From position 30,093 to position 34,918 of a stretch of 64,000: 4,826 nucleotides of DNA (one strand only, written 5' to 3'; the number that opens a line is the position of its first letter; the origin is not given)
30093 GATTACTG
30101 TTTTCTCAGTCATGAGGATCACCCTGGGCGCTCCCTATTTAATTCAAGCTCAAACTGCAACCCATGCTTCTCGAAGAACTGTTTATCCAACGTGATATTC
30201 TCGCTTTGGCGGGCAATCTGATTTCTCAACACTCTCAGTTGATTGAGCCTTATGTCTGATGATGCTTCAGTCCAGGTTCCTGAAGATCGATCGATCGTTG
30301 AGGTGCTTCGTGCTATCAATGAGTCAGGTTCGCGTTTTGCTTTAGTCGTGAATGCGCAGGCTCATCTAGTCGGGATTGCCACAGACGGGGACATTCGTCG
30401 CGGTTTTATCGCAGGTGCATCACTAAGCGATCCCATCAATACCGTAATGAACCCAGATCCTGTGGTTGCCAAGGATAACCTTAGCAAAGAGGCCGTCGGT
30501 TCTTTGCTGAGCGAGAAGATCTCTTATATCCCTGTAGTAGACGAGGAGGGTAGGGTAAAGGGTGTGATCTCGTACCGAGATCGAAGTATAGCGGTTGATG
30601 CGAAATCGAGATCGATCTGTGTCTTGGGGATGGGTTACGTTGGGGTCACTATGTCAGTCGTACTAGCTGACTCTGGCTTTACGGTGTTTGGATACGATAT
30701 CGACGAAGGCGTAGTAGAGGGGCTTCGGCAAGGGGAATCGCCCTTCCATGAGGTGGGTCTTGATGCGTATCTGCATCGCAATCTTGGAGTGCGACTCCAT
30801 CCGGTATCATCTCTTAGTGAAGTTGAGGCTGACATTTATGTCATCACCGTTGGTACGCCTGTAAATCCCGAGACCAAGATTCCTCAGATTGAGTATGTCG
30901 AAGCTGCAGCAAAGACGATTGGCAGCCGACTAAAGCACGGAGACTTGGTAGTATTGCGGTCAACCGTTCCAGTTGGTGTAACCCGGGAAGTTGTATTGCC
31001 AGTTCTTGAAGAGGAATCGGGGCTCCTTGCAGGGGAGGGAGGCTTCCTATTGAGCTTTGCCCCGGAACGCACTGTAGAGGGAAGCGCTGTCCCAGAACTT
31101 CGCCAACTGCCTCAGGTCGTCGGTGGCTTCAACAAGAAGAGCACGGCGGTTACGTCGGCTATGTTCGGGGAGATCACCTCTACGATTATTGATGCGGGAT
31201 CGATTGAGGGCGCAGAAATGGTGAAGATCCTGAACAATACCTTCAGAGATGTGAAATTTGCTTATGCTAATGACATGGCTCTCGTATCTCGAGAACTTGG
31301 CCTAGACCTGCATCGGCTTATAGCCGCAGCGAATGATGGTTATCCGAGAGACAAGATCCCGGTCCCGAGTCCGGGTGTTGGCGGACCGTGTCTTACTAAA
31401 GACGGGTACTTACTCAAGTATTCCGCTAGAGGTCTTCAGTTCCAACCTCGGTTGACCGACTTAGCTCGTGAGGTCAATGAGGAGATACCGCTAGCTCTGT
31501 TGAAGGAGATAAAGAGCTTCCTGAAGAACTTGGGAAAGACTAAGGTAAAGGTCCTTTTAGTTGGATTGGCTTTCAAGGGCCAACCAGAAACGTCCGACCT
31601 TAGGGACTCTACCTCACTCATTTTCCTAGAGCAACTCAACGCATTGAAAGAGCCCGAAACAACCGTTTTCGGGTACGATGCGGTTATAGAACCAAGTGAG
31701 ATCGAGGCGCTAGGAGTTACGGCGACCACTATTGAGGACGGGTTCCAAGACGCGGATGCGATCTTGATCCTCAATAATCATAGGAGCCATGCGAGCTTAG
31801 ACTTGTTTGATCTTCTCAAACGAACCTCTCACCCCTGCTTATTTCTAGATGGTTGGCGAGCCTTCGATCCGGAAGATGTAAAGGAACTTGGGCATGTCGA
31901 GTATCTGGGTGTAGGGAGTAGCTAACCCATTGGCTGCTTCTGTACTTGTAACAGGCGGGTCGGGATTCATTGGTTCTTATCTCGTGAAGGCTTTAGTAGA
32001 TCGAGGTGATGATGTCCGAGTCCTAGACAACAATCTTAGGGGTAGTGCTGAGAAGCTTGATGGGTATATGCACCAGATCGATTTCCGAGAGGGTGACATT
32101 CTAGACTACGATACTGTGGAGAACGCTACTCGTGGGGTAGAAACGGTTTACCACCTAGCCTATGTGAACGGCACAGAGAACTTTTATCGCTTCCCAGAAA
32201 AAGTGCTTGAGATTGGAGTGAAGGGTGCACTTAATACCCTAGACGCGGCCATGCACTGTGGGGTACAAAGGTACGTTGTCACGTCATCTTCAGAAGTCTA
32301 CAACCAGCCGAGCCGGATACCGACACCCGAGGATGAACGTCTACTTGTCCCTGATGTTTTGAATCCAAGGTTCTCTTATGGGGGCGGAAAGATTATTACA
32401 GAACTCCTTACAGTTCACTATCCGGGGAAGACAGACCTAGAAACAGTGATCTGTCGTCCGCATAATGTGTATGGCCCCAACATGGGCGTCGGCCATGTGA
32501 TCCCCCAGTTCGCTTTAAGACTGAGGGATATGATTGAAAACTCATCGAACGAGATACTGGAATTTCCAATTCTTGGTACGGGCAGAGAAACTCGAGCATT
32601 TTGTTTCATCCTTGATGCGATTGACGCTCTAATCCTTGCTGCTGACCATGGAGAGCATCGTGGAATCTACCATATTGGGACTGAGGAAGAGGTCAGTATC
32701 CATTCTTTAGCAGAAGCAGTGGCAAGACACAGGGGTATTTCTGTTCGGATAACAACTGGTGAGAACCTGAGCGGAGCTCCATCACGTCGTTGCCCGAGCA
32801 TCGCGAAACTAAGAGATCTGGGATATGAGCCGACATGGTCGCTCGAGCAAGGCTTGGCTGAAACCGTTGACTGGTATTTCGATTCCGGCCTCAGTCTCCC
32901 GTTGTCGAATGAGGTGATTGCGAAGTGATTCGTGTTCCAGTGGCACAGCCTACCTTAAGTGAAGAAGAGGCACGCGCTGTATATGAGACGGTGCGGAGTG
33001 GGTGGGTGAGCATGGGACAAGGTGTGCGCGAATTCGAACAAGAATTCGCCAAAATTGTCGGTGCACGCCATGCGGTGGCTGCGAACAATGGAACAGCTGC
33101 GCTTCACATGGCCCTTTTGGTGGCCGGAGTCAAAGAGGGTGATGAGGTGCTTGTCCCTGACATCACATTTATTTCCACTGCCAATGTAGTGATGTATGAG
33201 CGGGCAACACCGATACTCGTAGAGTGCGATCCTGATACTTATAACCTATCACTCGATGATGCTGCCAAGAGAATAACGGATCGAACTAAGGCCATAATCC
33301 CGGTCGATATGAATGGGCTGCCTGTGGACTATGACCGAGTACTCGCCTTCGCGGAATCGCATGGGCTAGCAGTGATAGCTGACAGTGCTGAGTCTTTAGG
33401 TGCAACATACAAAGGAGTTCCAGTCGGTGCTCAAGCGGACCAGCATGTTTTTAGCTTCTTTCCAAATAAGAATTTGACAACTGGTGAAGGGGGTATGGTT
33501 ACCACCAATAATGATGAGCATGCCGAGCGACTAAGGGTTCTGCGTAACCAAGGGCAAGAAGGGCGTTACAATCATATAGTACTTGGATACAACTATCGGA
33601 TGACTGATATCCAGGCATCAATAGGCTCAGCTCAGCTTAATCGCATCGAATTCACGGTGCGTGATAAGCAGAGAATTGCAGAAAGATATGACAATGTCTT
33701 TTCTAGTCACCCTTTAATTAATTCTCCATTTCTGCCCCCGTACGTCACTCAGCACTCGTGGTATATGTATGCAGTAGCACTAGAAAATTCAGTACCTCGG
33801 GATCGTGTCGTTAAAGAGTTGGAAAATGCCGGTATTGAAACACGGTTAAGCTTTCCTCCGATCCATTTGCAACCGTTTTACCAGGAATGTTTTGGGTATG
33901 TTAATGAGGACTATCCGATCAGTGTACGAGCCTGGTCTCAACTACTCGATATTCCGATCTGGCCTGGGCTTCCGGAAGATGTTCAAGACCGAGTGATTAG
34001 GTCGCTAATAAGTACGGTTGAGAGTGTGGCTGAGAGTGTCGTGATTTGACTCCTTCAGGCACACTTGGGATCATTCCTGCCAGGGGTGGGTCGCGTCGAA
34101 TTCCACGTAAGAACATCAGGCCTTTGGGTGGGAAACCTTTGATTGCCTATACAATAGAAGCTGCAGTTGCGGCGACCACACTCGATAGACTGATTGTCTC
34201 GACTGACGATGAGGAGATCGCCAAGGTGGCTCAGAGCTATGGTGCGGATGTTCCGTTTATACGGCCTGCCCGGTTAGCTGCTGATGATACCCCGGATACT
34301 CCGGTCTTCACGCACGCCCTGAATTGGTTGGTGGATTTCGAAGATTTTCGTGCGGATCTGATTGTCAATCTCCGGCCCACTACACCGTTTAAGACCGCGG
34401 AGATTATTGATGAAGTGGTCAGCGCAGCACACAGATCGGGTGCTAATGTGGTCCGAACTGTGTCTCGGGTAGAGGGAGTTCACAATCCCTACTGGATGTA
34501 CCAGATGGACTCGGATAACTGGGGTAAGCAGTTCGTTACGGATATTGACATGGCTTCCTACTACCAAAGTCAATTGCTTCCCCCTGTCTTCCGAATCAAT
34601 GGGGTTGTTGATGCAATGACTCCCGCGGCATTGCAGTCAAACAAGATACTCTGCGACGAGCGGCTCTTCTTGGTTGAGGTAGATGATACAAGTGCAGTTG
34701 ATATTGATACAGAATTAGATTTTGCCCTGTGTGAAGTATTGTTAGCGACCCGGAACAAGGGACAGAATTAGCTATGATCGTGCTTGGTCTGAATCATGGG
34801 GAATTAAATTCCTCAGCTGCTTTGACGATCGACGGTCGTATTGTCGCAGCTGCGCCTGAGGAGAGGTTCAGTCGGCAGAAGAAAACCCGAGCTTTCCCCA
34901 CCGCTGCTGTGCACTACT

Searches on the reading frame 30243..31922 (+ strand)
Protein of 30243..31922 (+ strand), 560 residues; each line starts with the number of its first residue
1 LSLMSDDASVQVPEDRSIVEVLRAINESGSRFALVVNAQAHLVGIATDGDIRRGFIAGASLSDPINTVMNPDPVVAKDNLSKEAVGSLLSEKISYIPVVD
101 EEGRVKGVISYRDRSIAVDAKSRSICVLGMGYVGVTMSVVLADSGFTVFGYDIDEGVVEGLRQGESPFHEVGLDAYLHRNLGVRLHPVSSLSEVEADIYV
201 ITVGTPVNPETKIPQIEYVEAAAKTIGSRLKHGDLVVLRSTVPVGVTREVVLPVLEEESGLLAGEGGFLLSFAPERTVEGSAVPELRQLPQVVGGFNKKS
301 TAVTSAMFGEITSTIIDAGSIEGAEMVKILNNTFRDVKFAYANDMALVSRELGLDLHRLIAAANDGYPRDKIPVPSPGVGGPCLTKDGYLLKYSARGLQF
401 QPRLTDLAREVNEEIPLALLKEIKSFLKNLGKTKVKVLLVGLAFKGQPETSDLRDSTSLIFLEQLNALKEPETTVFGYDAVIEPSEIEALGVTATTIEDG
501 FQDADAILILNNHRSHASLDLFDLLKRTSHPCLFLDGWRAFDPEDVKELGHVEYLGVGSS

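Call 15: search_protein_families(library=pfam, proteins=[window:30243-31922:+])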
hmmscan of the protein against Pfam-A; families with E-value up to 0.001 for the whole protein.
window:30243-31922:+ (560 aa): 4 families
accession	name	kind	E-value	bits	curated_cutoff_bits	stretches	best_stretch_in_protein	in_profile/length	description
PF03721.20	UDPG_MGDP_dh_N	-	4.9e-41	140.8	27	1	124-302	2-181/187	UDP-glucose/GDP-mannose dehydrogenase family, NAD binding domain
PF00984.24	UDPG_MGDP_dh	-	6.1e-20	71.6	25.4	1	323-413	2-93/94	UDP-glucose/GDP-mannose dehydrogenase family, central domain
PF00571.33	CBS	-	4.6e-15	56.1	24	2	67-113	3-50/57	CBS domain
PF03720.21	UDPG_MGDP_dh_C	-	1.4e-10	41.9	30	1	439-543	2-103/103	UDP-glucose/GDP-mannose dehydrogenase family, UDP binding domain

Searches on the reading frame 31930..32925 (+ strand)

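Call 16: search_protein_families(library=pfam, proteins=[window:31930-32925:+])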
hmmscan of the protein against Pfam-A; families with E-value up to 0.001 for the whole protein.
window:31930-32925:+ (332 aa): 9 families
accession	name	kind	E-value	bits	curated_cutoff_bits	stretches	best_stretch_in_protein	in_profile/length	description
PF01370.27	Epimerase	-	2.2e-46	158.6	20.9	1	5-250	1-240/240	NAD dependent epimerase/dehydratase family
PF16363.11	GDP_Man_Dehyd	-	7.6e-36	124.7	27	1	6-309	1-329/332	GDP-mannose 4,6 dehydratase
PF01073.25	3Beta_HSD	-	2.6e-24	86.2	22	1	6-186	1-187/280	3-beta hydroxysteroid dehydrogenase/isomerase family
PF02719.21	Polysacc_synt_2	-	2.4e-13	50.4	20.2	1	5-120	1-128/293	Polysaccharide biosynthesis protein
PF13460.12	NAD_binding_10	-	6.8e-11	42.8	27.2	1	9-130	1-109/184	NAD(P)H-binding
PF04321.23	RmlD_sub_bind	-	4.9e-08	32.8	27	1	5-278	3-236/287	RmlD substrate binding domain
PF05368.20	NmrA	-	7.3e-08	32.8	27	1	4-119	4-106/298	NmrA-like family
PF07993.18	NAD_binding_4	-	7.5e-08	32.3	20.1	0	7-30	1-24/258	Male sterility protein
PF00106.31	adh_short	-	8.3e-05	22.6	26.6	1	5-72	3-73/195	short chain dehydrogenase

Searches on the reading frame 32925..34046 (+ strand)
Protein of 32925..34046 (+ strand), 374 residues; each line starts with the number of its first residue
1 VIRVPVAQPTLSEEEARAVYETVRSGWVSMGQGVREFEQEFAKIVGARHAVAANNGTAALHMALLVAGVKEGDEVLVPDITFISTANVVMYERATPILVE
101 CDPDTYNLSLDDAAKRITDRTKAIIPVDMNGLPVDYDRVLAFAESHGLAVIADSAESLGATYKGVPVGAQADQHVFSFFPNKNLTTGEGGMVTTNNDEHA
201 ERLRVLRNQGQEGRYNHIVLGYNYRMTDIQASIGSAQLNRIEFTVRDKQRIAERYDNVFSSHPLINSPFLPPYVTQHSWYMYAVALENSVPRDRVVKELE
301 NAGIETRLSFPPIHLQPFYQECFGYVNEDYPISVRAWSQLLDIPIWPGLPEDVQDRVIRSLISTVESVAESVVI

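Call 16: search_protein_families(library=pfam, proteins=[window:32925-34046:+])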
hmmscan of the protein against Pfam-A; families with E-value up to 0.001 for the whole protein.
window:32925-34046:+ (374 aa): 4 families
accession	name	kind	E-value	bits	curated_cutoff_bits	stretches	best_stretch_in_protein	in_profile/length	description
PF01041.23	DegT_DnrJ_EryC1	-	7.5e-117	391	19.8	1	11-361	3-359/360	DegT/DnrJ/EryC1/StrS aminotransferase family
PF01053.26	Cys_Met_Meta_PP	-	9.4e-08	31.4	27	1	35-206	55-225/381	Cys/Met metabolism PLP-dependent enzyme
PF00155.27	Aminotran_1_2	-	1.3e-07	31.6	19.7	1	32-125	42-151/361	Aminotransferase class I and II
PF01212.27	Beta_elim_lyase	-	6.1e-06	26.2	27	1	33-221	33-238/288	Beta-eliminating lyase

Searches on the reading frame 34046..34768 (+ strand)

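Call 16: search_protein_families(library=pfam, proteins=[window:34046-34768:+])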
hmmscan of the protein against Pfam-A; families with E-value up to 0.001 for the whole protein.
window:34046-34768:+ (241 aa): 2 families
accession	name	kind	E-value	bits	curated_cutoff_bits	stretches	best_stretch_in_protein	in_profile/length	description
PF02348.25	CTP_transf_3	-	1.3e-24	87.6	22.6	1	8-143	2-130/217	Cytidylyltransferase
PF12804.13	NTP_transf_3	-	1.5e-07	32.2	27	1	9-148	2-131/160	MobA-like NTP transferase domain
